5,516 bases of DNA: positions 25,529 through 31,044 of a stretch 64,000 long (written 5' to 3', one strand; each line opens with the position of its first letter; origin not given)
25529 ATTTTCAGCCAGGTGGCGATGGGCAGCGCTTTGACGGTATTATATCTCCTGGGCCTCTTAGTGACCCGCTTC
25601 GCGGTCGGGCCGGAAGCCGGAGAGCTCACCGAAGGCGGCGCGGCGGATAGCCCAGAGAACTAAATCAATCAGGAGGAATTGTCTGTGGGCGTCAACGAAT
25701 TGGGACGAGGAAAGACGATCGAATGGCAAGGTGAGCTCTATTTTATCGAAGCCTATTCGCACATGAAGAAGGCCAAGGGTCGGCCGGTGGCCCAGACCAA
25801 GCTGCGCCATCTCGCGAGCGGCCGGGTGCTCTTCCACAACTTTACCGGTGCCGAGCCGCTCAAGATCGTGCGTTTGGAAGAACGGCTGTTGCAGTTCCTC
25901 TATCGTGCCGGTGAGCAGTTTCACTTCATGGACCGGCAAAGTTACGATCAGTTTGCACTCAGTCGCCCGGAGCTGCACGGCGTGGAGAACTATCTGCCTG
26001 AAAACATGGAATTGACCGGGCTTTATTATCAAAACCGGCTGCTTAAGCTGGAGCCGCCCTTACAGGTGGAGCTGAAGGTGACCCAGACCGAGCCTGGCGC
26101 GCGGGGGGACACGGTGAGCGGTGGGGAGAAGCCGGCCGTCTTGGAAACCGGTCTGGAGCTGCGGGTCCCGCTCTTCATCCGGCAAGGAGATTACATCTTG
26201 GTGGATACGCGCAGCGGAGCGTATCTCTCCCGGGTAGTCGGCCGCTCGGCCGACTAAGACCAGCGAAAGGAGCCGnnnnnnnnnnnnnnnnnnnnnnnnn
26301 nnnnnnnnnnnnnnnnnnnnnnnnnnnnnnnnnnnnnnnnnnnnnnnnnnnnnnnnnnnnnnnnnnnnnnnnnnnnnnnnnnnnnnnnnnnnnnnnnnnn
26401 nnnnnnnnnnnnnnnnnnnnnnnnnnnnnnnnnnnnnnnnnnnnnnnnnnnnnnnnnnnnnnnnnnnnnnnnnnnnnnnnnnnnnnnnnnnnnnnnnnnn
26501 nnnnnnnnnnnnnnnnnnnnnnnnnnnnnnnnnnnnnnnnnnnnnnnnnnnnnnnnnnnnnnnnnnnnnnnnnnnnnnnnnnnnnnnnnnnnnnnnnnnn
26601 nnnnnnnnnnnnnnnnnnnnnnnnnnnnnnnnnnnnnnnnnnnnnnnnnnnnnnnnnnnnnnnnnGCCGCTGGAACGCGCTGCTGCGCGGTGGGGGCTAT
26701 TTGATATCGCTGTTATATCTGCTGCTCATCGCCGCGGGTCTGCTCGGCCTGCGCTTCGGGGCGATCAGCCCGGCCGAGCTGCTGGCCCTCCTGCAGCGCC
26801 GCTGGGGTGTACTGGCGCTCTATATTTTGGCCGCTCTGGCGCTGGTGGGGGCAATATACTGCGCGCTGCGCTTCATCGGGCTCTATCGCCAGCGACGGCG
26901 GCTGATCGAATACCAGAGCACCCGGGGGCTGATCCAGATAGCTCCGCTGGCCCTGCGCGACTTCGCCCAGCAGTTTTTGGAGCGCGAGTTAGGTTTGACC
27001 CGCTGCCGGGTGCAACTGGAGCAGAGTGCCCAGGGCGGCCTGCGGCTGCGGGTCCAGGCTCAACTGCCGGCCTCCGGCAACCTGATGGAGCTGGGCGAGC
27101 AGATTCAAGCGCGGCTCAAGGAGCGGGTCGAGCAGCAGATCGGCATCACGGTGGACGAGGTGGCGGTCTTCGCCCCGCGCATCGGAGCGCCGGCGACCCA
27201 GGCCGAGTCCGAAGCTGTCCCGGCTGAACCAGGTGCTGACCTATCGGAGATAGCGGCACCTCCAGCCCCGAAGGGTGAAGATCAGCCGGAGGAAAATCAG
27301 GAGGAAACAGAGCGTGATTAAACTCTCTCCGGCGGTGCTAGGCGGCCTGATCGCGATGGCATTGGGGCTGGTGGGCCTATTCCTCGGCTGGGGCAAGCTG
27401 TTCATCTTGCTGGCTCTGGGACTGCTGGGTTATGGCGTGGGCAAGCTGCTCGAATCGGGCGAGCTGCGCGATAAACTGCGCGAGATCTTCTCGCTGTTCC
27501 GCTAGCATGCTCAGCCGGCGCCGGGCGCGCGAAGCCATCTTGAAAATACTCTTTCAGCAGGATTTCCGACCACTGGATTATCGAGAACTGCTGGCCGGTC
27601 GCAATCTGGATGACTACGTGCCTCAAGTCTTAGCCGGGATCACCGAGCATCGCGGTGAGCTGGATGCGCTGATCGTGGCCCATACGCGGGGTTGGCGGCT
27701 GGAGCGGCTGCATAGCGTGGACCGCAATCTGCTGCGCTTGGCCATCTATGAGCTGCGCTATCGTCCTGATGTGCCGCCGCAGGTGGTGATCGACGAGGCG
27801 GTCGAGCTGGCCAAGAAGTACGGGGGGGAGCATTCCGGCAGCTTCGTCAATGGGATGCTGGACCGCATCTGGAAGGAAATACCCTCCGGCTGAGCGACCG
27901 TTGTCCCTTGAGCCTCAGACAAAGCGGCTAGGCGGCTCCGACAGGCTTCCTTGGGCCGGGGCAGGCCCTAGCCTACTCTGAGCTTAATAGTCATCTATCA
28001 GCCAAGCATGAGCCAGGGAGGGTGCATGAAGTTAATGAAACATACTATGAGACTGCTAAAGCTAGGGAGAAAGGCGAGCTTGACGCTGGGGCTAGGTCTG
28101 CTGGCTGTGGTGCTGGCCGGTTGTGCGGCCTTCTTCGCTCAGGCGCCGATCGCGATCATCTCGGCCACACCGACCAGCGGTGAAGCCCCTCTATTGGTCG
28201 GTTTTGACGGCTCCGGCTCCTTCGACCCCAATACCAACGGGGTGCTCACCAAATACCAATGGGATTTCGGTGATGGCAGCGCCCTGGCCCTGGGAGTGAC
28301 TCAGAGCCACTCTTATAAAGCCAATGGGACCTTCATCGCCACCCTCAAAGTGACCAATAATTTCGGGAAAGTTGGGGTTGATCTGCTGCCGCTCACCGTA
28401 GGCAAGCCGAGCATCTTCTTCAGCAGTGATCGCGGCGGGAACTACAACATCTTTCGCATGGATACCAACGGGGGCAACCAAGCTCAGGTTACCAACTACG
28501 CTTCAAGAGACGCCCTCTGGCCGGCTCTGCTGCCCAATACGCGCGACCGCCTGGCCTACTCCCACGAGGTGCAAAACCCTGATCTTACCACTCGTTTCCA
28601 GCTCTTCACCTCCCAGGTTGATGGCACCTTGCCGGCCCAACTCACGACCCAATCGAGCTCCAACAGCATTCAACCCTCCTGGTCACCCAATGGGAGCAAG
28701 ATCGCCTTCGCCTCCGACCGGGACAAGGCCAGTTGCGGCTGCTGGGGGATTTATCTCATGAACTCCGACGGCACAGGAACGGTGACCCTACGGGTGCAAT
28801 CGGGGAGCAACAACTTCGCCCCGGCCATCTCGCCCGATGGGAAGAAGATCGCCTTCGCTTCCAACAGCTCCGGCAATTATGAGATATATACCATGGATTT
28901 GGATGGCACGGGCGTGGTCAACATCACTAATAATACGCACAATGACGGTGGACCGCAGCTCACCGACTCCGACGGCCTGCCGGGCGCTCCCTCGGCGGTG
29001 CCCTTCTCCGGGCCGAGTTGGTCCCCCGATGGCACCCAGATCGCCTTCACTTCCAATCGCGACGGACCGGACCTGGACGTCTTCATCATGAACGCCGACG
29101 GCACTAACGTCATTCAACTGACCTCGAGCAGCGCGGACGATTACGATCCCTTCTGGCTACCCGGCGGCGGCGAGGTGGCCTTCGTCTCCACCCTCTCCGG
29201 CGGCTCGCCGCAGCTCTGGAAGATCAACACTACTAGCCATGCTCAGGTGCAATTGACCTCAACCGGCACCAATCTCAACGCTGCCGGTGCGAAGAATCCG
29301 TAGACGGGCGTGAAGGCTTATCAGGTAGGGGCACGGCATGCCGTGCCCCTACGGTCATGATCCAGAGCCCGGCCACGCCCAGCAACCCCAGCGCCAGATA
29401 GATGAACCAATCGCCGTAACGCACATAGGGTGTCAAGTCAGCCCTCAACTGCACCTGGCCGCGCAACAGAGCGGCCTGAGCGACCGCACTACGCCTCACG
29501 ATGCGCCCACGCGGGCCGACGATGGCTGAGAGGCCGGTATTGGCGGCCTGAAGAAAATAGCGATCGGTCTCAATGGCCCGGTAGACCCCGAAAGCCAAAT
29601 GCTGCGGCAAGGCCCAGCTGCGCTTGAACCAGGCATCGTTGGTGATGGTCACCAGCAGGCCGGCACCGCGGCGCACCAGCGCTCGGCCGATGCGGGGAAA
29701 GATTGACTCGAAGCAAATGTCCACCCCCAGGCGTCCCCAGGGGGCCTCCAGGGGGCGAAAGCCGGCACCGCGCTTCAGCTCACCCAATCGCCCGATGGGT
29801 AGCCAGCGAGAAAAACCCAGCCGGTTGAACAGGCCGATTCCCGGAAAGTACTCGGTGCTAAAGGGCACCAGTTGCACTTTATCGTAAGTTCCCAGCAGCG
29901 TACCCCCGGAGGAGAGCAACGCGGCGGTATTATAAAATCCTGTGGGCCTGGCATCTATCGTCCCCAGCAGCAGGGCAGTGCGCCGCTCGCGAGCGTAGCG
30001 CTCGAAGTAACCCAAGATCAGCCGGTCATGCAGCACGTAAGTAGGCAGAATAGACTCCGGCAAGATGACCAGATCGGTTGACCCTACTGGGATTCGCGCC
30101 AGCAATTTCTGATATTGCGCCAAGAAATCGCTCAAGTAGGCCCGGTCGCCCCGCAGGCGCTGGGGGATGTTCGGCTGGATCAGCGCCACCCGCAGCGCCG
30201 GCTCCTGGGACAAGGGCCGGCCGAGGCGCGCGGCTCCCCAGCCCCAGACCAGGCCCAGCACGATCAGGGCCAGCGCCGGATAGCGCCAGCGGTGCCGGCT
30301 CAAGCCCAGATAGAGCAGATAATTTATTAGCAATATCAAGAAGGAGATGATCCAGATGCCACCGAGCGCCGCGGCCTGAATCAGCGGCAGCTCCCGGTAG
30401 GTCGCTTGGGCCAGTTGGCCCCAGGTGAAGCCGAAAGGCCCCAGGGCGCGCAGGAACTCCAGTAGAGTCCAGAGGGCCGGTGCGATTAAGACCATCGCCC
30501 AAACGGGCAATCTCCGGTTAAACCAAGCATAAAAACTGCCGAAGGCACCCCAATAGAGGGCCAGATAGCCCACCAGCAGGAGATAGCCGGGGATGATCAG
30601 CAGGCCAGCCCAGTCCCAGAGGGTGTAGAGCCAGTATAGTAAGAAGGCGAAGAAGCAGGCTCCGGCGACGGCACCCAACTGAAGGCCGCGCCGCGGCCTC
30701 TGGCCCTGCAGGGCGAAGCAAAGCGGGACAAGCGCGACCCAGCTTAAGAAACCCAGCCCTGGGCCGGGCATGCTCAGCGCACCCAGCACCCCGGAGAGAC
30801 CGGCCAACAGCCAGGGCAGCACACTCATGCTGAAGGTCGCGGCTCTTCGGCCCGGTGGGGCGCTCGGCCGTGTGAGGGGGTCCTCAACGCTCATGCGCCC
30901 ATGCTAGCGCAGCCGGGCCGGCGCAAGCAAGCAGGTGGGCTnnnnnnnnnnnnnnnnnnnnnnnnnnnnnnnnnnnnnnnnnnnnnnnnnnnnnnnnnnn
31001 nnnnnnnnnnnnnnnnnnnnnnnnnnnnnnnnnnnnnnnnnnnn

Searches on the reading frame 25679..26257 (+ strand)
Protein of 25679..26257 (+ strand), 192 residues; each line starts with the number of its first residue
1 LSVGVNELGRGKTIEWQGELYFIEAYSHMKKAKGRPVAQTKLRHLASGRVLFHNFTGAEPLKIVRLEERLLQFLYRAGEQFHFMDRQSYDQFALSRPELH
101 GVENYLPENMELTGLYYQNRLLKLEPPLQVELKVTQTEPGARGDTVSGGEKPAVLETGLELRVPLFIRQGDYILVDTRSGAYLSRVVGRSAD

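Call 18: search_protein_families(library=pfam, proteins=[window:25679-26257:+], max_evalue=0.000001)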
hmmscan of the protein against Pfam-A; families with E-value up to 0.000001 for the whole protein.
window:25679-26257:+ (192 aa): 3 families
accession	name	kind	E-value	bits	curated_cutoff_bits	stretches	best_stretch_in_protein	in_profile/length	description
PF09285.17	Elong-fact-P_C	-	6.3e-25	87.1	25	1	130-185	1-56/56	Elongation factor P, C-terminal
PF01132.26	EFP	-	1.7e-14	53.9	27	1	71-120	3-52/54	Elongation factor P (EF-P) OB domain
PF08207.18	EFP_N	-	1.6e-10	41.3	23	1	5-59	2-56/58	Elongation factor P (EF-P) KOW-like domain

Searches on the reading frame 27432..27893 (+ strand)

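Call 18: search_protein_families(library=pfam, proteins=[window:27432-27893:+], max_evalue=0.000001)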
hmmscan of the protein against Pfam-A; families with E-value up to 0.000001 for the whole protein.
window:27432-27893:+ (153 aa): 1 family
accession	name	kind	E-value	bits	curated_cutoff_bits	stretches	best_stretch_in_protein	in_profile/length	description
PF01029.23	NusB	-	1.1e-31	110.5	23.1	1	31-146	2-131/133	NusB family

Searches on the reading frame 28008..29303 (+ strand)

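Call 18: search_protein_families(library=pfam, proteins=[window:28008-29303:+], max_evalue=0.000001)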
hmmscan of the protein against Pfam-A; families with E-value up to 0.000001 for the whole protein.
window:28008-29303:+ (431 aa): 3 families
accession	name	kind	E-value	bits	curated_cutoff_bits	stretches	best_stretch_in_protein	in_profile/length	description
PF07676.18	PD40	-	1.7e-34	117.5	20.9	3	265-294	7-37/38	WD40-like Beta Propeller Repeat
PF18911.6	PKD_4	-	1.7e-14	54.1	27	1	45-122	2-75/85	PKD domain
PF00801.26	PKD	-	6e-10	39.4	23.5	1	50-122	3-72/80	PKD domain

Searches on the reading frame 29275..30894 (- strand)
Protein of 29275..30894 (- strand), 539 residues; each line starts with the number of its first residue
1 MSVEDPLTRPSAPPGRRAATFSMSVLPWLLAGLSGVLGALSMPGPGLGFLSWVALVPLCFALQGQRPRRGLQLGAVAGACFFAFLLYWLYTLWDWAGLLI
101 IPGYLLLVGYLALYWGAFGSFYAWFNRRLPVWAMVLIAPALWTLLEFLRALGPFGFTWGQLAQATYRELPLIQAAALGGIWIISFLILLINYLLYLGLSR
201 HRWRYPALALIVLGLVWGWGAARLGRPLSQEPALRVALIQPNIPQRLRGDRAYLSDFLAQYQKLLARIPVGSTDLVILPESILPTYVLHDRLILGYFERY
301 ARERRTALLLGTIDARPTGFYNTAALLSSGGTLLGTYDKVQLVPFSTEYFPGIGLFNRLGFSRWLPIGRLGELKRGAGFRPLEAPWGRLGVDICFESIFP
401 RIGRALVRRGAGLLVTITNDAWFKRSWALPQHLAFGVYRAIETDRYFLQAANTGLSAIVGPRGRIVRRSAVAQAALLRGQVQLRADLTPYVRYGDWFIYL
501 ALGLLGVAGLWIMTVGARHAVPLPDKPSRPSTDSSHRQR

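Call 18: search_protein_families(library=pfam, proteins=[window:29275-30894:-], max_evalue=0.000001)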
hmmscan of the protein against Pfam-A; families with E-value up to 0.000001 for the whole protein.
window:29275-30894:- (539 aa): 2 families
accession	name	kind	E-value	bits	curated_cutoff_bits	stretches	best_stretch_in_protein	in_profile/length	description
PF20154.4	LNT_N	-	1.6e-30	106.8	27.1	1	34-193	1-159/159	Apolipoprotein N-acyltransferase N-terminal domain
PF00795.27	CN_hydrolase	-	7.2e-30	104.6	23.2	1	235-469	1-234/256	Carbon-nitrogen hydrolase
